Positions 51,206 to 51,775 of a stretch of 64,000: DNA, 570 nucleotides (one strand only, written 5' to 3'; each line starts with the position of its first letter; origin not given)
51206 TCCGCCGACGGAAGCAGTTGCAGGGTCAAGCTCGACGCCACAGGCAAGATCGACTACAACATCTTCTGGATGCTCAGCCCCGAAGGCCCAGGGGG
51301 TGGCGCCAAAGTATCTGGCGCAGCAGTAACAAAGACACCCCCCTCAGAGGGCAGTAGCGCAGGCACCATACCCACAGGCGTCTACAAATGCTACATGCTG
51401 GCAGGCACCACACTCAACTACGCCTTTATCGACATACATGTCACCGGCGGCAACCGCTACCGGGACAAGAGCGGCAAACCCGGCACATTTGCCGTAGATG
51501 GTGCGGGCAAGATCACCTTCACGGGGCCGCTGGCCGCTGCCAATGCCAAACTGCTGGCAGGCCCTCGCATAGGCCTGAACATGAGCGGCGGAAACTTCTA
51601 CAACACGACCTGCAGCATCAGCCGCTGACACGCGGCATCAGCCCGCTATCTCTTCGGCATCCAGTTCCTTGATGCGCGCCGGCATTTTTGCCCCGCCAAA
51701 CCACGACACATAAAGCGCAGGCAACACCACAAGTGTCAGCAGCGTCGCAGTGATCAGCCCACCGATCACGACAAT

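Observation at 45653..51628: Compact six-gene operon of uncharacterised exported and membrane proteins behind a 7TMR-DISM two-component system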

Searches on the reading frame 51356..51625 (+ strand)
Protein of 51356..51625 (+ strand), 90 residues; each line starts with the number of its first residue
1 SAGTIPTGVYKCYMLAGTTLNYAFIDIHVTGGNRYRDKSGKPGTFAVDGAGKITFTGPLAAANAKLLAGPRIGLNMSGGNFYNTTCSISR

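Call 40: predict_structure(alignment_id=A2)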
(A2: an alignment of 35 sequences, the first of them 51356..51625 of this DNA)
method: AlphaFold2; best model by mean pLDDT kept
length: 90 residues; sequences in the alignment: 35
mean_pLDDT: 89.2   pTM: 0.77
mean pLDDT of the five models: 89.2, 88.9, 88.6, 87.5, 86.0
residues with pLDDT >= 90: 58; 70-90: 28; 50-70: 3; < 50: 1
segments of 3 or more residues with pLDDT < 50: none
pLDDT, mean of each block of 10 residues (from residue 1): 79 86 88 94 94 94 91 89 87
secondary structure, 60 per line:
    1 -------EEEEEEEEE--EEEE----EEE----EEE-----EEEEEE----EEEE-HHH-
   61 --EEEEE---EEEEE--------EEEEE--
elements in order: E8-16 E19-22 E27-29 E34-36 E42-47 E52-55 E63-67 E71-75 E84-88

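Call 45: fold_search(model_id=the predicted structure, library=pdb)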
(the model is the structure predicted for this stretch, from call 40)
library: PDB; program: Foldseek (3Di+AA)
matches with E <= 10: 611; with E <= 0.001: 0
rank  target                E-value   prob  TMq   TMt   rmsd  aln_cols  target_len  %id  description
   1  4cot                  1.5e-01  0.95  0.53  0.14   4.9       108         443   14  The importance of the Abn2 calcium cluster in the endo-1,5- arabinanase activity from Bacillus subtilis (released 2014-03-05)
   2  3n91                  1.6e-01  0.47  0.37  0.13  10.1       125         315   14  Crystal structure of a STRUCTURAL GENOMICS, UNKNOWN FUNCTION (BACOVA_03430) from Bacteroides ovatus at 2.40 A resolution (released 2010-07-28)
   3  9tqg_L                2.8e-01  0.51  0.41  0.34   6.1        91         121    6  L. pneumophila 3-methylcrotonyl-CoA carboxylase A1B6 (released 2026-01-14)
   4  4cdc_A                3.3e-01  0.77  0.46  0.39   5.3       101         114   10  Human DPP1 in complex with (2S)-2-amino-N-((1S)-1-cyano-2-(4- phenylphenyl)ethyl)butanamide (released 2014-03-19)
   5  6rn6_A                3.9e-01  0.69  0.46  0.38   5.5       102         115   10  DPP1 in complex with inhibitor (released 2019-08-28)
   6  6rn6_D                4.1e-01  0.66  0.45  0.38   5.2       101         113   10  DPP1 in complex with inhibitor (released 2019-08-28)
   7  1k3b_A                4.4e-01  0.75  0.48  0.39   5.4       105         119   10  Crystal Structure of Human Dipeptidyl Peptidase I (Cathepsin C): Exclusion Domain Added to an Endopeptidase Framework  (released 2002-04-02)
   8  2x8s_A                4.4e-01  0.72  0.49  0.13   5.8       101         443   13  Crystal Structure of the Abn2 D171A mutant in complex with arabinotriose (released 2011-03-23)
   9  7mo0_D                4.4e-01  0.33  0.36  0.28  11.1       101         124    6  Crystal Structure of Nucleoporin NUP50 Ran-Binding Domain in Complex with Ran-GPPNHP (released 2022-06-15)
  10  2x8t_A                4.6e-01  0.66  0.47  0.13   5.8        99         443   13  Crystal Structure of the Abn2 H318A mutant (released 2011-03-23)
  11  8ehc_B                4.9e-01  0.77  0.53  0.51   4.3        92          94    8  Structure of Tannerella forsythia selenomethionine-derivatized potempin E (released 2022-12-21)
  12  3lv4_A                4.9e-01  0.57  0.47  0.13   6.3       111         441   11  Crystal structure of the glycoside hydrolase, family 43 YxiA protein from Bacillus licheniformis. Northeast Structural (released 2010-03-09)
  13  8ehc_A                5.1e-01  0.80  0.55  0.53   4.1        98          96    6  Structure of Tannerella forsythia selenomethionine-derivatized potempin E (released 2022-12-21)
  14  4cdd_D                5.1e-01  0.72  0.50  0.41   6.8       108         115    7  Human DPP1 in complex with (2S)-N-((1S)-1-cyano-2-(4-(4-cyanophenyl) phenyl)ethyl)piperidine-2-carboxamide (released 2014-03-19)
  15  3pdf_A                5.4e-01  0.41  0.42  0.15   8.3       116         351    9  Discovery of Novel Cyanamide-Based Inhibitors of Cathepsin C (released 2011-10-26)
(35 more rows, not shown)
